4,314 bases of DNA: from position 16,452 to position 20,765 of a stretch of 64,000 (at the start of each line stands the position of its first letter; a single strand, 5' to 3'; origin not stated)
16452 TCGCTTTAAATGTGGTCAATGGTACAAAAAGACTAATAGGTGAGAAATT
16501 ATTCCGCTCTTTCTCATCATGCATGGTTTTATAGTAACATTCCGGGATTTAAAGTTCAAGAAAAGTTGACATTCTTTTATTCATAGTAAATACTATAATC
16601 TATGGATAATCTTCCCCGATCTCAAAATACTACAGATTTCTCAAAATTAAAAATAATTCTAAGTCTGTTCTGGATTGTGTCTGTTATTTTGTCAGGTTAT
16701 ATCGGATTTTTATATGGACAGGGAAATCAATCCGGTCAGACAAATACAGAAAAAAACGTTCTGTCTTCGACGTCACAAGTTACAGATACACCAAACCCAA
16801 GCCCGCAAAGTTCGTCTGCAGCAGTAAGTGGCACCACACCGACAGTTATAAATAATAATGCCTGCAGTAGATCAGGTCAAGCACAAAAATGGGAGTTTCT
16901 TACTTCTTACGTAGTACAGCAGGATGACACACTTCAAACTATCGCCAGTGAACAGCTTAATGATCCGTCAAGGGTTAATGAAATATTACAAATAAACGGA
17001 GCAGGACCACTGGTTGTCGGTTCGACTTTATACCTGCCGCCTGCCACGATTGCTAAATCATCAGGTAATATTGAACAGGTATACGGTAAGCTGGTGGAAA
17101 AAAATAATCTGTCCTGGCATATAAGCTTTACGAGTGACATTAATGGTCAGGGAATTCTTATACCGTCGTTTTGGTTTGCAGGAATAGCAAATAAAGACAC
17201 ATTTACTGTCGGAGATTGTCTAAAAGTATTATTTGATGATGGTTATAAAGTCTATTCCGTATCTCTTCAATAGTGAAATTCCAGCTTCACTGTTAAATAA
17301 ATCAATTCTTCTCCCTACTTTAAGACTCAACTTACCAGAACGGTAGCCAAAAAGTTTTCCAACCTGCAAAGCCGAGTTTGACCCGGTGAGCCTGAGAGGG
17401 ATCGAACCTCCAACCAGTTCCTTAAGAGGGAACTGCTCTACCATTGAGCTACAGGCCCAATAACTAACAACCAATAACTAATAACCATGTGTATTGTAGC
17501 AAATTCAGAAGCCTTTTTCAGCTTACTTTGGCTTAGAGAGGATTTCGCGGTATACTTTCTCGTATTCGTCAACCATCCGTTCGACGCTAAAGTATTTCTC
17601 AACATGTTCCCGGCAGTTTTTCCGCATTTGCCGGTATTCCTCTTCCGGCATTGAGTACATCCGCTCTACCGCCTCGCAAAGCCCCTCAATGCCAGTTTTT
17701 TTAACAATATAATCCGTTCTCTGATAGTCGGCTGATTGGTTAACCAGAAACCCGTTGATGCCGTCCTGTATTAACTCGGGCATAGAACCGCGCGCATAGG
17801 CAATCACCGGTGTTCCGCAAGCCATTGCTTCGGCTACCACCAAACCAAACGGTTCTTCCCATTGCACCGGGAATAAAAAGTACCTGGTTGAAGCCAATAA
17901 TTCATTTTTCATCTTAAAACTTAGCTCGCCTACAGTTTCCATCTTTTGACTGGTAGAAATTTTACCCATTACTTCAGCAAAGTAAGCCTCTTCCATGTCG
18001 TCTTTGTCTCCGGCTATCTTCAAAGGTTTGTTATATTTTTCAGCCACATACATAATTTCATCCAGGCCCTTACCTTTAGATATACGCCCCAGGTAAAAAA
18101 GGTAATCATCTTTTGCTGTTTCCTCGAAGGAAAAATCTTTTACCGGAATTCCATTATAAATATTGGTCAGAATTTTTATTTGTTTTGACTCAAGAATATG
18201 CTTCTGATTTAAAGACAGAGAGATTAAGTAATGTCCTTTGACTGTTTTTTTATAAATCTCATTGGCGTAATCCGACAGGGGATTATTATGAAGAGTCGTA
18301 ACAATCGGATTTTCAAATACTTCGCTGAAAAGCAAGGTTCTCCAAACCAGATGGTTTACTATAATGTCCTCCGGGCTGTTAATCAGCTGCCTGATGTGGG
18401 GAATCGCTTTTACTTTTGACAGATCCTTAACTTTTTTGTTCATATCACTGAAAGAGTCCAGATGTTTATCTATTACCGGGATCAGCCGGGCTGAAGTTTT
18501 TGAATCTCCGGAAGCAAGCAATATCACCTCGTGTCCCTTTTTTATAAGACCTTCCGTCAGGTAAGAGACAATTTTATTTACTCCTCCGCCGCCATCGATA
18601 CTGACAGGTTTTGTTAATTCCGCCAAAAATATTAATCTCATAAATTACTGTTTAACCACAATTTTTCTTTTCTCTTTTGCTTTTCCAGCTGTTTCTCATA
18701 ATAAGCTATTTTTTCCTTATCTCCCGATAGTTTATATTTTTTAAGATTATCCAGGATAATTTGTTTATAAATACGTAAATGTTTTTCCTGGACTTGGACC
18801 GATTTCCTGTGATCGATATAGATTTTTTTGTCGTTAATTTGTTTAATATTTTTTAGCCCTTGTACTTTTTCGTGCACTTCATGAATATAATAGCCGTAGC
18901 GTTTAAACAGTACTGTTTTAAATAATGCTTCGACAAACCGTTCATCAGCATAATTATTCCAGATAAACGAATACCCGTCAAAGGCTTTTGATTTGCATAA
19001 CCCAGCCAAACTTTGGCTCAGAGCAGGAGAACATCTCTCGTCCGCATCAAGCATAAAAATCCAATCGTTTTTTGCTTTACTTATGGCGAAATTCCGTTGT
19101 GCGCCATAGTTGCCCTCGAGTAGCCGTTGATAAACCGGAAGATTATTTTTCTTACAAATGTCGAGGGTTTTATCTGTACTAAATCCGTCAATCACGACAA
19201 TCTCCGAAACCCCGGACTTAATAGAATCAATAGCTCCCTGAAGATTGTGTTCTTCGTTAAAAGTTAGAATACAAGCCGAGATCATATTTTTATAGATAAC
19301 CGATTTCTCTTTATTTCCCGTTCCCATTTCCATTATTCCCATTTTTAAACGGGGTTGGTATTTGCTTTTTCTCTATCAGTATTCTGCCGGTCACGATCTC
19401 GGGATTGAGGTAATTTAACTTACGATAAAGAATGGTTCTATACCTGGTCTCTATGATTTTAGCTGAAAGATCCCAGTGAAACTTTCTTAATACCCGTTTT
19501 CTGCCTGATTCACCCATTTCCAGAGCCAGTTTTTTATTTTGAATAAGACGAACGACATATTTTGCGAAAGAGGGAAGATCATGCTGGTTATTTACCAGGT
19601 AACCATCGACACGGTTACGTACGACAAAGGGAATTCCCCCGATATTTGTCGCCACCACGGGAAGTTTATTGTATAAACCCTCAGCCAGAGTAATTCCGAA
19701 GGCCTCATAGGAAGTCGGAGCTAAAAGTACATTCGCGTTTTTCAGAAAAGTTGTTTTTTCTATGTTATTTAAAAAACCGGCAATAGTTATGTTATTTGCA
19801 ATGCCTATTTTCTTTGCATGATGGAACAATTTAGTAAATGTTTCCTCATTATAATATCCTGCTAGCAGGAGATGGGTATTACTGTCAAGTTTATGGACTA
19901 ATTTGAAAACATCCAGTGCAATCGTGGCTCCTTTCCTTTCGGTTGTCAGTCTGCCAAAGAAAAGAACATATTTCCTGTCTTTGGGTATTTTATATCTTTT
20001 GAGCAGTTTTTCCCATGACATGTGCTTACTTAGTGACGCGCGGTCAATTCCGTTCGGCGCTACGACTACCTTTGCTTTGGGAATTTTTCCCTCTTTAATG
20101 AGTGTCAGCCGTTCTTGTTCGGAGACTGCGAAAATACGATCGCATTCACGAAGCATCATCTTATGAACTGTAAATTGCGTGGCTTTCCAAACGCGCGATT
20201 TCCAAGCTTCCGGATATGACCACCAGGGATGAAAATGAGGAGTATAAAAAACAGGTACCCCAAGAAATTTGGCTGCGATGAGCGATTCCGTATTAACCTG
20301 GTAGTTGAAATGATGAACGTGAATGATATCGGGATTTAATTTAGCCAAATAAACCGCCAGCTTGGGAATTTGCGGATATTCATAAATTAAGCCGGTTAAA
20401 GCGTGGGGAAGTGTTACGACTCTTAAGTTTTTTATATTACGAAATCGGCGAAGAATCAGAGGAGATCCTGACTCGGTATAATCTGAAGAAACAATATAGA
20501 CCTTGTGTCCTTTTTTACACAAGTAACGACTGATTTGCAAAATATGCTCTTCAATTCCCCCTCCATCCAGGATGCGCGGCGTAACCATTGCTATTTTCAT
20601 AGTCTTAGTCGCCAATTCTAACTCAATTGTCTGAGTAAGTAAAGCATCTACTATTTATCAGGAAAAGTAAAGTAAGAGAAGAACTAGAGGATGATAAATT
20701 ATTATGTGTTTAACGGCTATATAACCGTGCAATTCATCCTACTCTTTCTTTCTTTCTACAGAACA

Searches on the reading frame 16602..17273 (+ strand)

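Call 47: search_protein_families(library=pfam, proteins=[window:16602-17273:+], max_evalue=0.001)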
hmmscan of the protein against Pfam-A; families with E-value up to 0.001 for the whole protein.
window:16602-17273:+ (223 aa): 1 family
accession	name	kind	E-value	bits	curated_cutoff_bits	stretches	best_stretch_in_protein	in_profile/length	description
PF01476.26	LysM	-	0.0006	20.2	20.9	0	103-146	1-43/43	LysM domain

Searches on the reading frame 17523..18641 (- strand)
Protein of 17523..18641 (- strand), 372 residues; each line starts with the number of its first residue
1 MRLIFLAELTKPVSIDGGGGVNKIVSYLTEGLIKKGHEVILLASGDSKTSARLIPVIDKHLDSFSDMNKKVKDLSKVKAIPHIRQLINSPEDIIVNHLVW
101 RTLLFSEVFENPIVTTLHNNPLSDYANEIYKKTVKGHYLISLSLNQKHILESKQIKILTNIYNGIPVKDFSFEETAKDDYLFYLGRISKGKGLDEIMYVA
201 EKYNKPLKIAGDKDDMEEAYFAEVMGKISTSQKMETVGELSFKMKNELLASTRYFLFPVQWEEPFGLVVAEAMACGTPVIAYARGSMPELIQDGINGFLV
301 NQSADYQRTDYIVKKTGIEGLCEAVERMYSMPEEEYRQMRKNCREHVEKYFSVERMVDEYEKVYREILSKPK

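Call 36: search_protein_families(library=pfam, proteins=[window:17523-18641:-], max_evalue=0.001)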
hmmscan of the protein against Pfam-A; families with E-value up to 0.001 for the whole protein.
window:17523-18641:- (372 aa): 5 families
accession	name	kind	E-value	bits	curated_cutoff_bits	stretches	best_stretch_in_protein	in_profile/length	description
PF00534.26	Glycos_transf_1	-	1.6e-23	83.6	26.4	1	171-305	8-144/172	Glycosyl transferases group 1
PF13692.12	Glyco_trans_1_4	-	6.7e-19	69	27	1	180-303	3-127/142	Glycosyl transferases group 1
PF13439.12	Glyco_transf_4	-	6.4e-07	30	28.5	1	19-166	2-167/170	Glycosyltransferase Family 4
PF13524.12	Glyco_trans_1_2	-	9.6e-06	26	25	1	206-360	16-142/144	Glycosyl transferase-like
PF20706.3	GT4-conflict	-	5.7e-05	22.7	26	1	249-347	279-372/385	Family 4 Glycosyltransferase in conflict systems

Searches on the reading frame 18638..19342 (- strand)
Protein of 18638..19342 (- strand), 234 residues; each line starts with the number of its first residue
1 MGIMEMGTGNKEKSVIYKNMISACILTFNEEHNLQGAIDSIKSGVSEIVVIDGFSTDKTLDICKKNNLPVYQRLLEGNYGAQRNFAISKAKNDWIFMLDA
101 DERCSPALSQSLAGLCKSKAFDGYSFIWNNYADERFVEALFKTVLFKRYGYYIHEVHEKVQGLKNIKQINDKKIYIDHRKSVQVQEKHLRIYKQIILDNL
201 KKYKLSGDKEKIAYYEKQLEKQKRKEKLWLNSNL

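Call 66: search_protein_families(library=pfam, proteins=[window:18638-19342:-], max_evalue=0.0001)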
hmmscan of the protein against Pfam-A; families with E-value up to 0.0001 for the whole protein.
window:18638-19342:- (234 aa): 2 families
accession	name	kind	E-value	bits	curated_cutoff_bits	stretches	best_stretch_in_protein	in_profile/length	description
PF00535.33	Glycos_transf_2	-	2.8e-18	66.9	23.3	1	22-142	1-129/168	Glycosyl transferase family 2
PF13704.12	Glyco_tranf_2_4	-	5.5e-05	24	27.5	0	29-102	2-82/98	Glycosyl transferase family 2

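Call 67: search_solved_structures(query=window:18638-19339:-, max_evalue=0.001)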
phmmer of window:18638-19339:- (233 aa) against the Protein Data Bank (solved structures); distinct sequences matched with E-value up to 0.001: 6.
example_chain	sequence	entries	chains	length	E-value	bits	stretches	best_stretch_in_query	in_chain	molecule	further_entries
22ao_A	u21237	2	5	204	5e-18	68.7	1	18-114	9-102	GmaR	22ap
7msp_A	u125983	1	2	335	1.6e-10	44.2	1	20-134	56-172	SPbeta prophage-derived glycosyltransferase SunS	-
7msn_A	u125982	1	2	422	2.7e-10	43.5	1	20-133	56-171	SPbeta prophage-derived glycosyltransferase SunS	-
7msk_A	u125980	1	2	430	1.2e-09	41.4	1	20-107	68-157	Glyco_trans_2-like domain-containing protein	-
5tze_C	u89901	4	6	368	0.00038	23.3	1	43-105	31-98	Glycosyl transferase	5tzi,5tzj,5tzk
5tz8_A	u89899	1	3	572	0.00071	22.5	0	43-105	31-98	Glycosyl transferase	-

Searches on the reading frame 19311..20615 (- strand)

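Call 47: search_protein_families(library=pfam, proteins=[window:19311-20615:-], max_evalue=0.001)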
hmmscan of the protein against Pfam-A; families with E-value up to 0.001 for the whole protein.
window:19311-20615:- (434 aa): 6 families
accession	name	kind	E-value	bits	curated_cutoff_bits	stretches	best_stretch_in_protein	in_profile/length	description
PF00534.26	Glycos_transf_1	-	1.1e-33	116.6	26.4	1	204-374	5-172/172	Glycosyl transferases group 1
PF13439.12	Glyco_transf_4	-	1.1e-27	97.6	28.5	1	19-192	2-168/170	Glycosyltransferase Family 4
PF13692.12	Glyco_trans_1_4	-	2.5e-25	89.8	27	1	215-360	2-142/142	Glycosyl transferases group 1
PF13579.12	Glyco_trans_4_4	-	8e-19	69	29.7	1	19-189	1-158/158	Glycosyl transferase 4-like domain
PF20706.3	GT4-conflict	-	4.3e-09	36.3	26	1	209-339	191-327/385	Family 4 Glycosyltransferase in conflict systems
PF13477.12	Glyco_trans_4_2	-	1.9e-05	25.3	23.4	1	23-163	11-137/139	Glycosyl transferase 4-like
